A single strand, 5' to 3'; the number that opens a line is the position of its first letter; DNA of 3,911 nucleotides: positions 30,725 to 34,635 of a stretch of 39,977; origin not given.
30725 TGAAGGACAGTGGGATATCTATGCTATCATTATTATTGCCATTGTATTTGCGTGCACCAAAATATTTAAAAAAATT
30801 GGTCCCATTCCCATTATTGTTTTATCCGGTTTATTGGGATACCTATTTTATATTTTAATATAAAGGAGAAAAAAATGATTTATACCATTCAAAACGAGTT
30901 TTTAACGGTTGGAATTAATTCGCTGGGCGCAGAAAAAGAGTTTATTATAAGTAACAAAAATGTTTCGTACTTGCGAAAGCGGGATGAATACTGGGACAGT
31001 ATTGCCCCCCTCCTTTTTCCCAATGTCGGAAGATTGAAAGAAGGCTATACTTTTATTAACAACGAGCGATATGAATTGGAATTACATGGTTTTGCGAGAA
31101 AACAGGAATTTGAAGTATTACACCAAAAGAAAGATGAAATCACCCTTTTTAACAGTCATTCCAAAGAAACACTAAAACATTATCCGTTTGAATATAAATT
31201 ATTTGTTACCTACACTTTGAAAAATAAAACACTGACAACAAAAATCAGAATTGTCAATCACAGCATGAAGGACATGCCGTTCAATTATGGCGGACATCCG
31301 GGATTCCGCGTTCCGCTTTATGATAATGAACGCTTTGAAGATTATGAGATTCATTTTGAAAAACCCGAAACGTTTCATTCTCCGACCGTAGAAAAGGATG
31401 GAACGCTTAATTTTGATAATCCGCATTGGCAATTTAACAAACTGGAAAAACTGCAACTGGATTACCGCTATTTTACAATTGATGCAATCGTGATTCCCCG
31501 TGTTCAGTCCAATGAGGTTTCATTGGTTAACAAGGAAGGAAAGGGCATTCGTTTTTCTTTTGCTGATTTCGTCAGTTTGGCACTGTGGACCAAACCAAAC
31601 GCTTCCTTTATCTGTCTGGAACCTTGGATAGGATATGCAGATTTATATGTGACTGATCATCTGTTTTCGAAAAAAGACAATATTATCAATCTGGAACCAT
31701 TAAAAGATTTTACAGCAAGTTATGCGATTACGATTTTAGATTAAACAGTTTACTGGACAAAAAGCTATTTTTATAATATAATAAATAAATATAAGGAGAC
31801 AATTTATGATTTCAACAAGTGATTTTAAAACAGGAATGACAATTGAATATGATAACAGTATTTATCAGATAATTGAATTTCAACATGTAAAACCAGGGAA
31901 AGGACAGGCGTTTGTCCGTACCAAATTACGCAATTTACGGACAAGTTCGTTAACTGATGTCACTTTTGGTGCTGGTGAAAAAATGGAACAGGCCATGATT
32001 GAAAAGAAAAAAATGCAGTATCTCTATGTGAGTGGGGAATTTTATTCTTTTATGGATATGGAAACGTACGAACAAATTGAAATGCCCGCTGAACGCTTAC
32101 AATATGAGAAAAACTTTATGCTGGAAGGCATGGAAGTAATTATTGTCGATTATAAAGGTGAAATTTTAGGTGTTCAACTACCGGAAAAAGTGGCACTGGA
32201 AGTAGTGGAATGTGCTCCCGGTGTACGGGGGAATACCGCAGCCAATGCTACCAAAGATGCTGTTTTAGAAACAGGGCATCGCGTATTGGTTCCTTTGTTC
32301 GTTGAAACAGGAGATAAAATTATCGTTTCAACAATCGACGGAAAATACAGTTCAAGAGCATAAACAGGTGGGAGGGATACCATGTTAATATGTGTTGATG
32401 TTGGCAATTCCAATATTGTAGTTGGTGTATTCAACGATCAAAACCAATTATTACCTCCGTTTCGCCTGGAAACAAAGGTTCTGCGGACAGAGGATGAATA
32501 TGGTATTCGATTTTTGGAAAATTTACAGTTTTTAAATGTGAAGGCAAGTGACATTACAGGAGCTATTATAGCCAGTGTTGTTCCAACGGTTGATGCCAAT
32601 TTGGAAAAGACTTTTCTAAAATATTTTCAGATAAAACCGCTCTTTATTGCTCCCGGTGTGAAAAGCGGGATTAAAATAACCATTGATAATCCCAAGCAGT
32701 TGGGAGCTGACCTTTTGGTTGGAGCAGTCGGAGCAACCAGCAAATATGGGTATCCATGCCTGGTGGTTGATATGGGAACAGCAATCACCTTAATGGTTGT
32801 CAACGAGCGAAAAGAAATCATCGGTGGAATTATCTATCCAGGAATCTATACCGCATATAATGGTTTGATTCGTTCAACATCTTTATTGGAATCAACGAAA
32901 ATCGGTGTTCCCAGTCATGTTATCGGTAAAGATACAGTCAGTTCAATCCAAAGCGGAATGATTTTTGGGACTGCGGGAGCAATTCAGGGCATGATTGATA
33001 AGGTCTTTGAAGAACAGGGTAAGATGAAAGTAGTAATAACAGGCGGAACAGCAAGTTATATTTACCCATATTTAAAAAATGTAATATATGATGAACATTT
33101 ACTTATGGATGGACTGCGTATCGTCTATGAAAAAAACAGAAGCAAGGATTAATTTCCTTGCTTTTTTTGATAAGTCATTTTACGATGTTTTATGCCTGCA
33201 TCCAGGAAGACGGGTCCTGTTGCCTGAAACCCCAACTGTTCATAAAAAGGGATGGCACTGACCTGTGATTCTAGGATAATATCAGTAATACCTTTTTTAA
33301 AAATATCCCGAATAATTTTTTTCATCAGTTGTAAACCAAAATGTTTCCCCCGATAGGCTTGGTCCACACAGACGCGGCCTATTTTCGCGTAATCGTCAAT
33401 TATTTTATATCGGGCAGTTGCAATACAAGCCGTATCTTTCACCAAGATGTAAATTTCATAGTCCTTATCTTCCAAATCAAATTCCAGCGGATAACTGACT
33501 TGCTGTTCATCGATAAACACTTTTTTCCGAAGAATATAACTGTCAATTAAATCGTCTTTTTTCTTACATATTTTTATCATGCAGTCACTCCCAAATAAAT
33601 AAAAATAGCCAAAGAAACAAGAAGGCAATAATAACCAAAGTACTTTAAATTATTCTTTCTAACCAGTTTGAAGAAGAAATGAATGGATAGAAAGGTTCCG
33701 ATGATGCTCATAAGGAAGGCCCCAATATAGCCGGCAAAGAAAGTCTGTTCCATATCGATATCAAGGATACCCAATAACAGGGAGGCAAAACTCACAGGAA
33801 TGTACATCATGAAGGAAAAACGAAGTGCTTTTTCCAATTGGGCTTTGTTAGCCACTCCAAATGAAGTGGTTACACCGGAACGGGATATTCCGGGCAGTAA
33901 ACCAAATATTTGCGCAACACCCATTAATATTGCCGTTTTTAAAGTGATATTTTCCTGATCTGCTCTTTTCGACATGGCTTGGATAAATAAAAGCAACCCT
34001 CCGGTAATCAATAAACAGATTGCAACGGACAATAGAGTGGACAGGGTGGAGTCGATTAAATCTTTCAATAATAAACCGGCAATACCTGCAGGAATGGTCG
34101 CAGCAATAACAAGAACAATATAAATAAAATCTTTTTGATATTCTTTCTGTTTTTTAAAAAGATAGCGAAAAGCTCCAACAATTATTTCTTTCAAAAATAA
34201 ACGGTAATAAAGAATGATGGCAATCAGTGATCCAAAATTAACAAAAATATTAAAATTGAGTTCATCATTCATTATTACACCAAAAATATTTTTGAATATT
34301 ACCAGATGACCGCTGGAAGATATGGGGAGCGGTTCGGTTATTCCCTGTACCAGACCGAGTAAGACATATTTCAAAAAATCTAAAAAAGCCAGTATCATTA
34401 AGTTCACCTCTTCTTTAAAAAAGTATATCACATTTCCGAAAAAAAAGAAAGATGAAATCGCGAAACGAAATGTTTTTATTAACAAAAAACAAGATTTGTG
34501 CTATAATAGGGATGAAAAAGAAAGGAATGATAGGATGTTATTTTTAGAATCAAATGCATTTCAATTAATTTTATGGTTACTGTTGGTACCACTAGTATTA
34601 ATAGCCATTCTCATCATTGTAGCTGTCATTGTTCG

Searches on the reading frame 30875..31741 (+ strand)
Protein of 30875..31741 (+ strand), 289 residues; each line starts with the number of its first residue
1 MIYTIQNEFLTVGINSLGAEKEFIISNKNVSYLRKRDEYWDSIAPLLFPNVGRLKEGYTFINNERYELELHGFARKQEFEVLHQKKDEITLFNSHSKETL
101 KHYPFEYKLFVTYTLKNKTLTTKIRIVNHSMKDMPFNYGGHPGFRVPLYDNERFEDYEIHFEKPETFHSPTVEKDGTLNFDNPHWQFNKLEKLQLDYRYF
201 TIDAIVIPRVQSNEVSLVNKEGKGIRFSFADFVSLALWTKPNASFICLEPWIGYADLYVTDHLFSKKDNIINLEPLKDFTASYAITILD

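Call 60: search_protein_families(library=pfam, proteins=[window:30875-31741:+], max_evalue=0.0001)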
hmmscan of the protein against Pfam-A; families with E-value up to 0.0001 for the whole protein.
window:30875-31741:+ (289 aa): 1 family
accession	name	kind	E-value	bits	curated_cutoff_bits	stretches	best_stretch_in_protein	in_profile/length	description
PF01263.26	Aldose_epim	-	3e-26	92.9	27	1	2-234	2-257/299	Aldose 1-epimerase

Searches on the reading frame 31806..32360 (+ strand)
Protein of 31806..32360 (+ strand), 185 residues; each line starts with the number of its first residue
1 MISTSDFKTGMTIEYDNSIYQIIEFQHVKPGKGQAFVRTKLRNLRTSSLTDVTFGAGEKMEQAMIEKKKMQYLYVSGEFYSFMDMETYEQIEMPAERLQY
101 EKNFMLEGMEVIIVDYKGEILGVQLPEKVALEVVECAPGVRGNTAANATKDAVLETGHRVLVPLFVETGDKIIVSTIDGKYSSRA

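Call 60: search_protein_families(library=pfam, proteins=[window:31806-32360:+], max_evalue=0.0001)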
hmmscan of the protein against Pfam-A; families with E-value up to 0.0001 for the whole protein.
window:31806-32360:+ (185 aa): 3 families
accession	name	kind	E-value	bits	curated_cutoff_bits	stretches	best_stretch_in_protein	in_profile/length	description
PF08207.18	EFP_N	-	2.6e-27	95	23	1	3-60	1-58/58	Elongation factor P (EF-P) KOW-like domain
PF09285.17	Elong-fact-P_C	-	4.5e-23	81.2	25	1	129-184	1-56/56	Elongation factor P, C-terminal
PF01132.26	EFP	-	4.1e-19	68.7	27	1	68-121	1-54/54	Elongation factor P (EF-P) OB domain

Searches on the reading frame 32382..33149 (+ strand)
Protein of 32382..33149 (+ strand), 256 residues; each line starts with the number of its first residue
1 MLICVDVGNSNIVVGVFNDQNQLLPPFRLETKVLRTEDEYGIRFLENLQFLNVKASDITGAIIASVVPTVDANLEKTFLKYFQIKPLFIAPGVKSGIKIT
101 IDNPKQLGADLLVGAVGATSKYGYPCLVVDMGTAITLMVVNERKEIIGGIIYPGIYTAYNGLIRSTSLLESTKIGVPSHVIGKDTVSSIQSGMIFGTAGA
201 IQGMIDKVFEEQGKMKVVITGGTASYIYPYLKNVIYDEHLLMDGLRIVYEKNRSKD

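Call 60: search_protein_families(library=pfam, proteins=[window:32382-33149:+], max_evalue=0.0001)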
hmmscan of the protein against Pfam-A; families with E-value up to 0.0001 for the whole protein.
window:32382-33149:+ (256 aa): 1 family
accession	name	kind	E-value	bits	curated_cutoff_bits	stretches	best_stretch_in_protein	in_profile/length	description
PF03309.20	Pan_kinase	-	2.3e-60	204.4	24.7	1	2-206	1-204/205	Type III pantothenate kinase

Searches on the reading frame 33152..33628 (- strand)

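Call 60: search_protein_families(library=pfam, proteins=[window:33152-33628:-], max_evalue=0.0001)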
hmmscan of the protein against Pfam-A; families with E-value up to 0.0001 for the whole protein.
window:33152-33628:- (159 aa): 5 families
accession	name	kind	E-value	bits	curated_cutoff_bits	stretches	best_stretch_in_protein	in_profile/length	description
PF13673.13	Acetyltransf_10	-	4.5e-16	59.4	23.6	1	47-153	21-126/128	Acetyltransferase (GNAT) domain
PF00583.31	Acetyltransf_1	-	3e-15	56.9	20.7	1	46-134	21-116/116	Acetyltransferase (GNAT) family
PF13508.13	Acetyltransf_7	-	2.8e-12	47.3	27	1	56-135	2-83/84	Acetyltransferase (GNAT) domain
PF08445.16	FR47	-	1.3e-07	31.9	22.1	1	77-136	18-79/86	FR47-like protein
PF13527.13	Acetyltransf_9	-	2e-05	25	25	1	81-135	73-125/127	Acetyltransferase (GNAT) domain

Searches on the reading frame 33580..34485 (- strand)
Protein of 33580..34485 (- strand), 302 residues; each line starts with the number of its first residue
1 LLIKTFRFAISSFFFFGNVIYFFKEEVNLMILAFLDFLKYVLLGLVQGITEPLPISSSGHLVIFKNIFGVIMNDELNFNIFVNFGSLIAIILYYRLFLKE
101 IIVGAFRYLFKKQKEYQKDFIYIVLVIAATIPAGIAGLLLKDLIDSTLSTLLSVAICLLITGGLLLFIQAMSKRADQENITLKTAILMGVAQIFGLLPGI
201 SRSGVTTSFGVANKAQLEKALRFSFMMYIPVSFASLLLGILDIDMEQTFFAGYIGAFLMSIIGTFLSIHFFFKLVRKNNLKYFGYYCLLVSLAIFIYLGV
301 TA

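Call 60: search_protein_families(library=pfam, proteins=[window:33580-34485:-], max_evalue=0.0001)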
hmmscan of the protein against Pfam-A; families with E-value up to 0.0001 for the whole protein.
window:33580-34485:- (302 aa): 1 family
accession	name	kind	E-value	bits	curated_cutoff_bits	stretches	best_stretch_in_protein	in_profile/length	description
PF02673.24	BacA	-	1.2e-66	225.5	33.4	1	41-292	2-256/257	Bacitracin resistance protein BacA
